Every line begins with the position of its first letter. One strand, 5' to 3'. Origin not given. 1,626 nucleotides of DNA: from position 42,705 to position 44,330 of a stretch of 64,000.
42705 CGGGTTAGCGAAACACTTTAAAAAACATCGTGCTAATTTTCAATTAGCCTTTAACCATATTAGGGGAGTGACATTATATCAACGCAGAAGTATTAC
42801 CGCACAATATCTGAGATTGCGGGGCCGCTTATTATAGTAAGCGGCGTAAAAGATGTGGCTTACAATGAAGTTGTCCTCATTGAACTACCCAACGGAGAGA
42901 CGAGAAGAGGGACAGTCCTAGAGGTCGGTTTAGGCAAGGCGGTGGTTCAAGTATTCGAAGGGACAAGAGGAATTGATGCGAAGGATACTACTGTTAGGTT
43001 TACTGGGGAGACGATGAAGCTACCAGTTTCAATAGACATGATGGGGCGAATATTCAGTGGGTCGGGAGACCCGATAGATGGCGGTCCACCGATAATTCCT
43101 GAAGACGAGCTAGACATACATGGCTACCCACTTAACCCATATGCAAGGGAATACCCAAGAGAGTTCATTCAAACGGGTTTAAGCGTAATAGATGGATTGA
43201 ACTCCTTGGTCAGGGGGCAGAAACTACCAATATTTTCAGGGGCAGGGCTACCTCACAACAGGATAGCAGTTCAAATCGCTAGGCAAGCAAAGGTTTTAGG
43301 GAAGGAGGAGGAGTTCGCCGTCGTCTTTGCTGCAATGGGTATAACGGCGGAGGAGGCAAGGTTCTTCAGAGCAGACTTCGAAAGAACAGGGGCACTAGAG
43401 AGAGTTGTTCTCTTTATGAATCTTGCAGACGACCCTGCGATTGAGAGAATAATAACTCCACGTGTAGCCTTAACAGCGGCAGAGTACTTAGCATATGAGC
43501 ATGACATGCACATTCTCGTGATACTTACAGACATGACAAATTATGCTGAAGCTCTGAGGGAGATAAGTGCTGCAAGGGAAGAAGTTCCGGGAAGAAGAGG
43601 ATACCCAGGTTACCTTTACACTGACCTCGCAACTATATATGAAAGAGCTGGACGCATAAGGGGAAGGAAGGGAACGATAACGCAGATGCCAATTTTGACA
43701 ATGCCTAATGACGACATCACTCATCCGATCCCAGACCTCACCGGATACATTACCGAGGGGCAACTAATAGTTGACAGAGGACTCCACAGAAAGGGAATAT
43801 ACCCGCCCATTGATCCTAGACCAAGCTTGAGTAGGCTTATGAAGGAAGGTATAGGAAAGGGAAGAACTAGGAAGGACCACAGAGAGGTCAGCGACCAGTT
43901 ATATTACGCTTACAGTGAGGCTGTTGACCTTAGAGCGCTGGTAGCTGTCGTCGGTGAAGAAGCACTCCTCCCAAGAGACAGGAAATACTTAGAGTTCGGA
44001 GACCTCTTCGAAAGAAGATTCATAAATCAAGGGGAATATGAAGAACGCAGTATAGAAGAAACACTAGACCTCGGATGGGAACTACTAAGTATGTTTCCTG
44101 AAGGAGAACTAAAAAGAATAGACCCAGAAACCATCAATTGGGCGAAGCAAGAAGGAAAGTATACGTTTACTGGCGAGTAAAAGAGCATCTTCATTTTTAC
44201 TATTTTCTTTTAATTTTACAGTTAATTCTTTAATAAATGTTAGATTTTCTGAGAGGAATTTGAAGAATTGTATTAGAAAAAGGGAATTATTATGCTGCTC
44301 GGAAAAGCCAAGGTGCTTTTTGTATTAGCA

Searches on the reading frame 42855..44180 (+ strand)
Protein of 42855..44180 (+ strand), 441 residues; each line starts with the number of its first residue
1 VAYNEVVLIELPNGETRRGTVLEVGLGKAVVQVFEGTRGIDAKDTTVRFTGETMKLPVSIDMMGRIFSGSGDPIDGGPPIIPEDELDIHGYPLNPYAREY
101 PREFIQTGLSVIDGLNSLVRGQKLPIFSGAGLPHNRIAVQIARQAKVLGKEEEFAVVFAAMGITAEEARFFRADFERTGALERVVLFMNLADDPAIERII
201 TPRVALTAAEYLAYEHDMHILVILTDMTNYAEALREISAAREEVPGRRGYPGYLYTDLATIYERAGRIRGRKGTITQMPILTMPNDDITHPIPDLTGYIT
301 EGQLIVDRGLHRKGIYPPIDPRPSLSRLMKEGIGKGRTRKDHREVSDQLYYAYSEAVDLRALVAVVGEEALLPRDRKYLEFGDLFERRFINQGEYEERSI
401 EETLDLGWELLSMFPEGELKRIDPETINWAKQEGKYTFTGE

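Call 51: search_protein_families(library=pfam, proteins=[window:42855-44180:+], max_evalue=0.00001)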
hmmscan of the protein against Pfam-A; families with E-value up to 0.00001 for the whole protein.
window:42855-44180:+ (441 aa): 3 families
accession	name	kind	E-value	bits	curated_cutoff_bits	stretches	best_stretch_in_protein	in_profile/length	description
PF00006.31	ATP-synt_ab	-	2.6e-77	259.7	29.5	1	108-326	1-213/213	ATP synthase alpha/beta family, nucleotide-binding domain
PF22919.1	ATP-synt_VA_C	-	2.4e-32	111.4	24.7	1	332-427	2-97/101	C-terminal domain of V and A type ATP synthase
PF02874.29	ATP-synt_ab_N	-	4.8e-09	37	20.9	1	3-51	21-69/69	ATP synthase alpha/beta family, beta-barrel domain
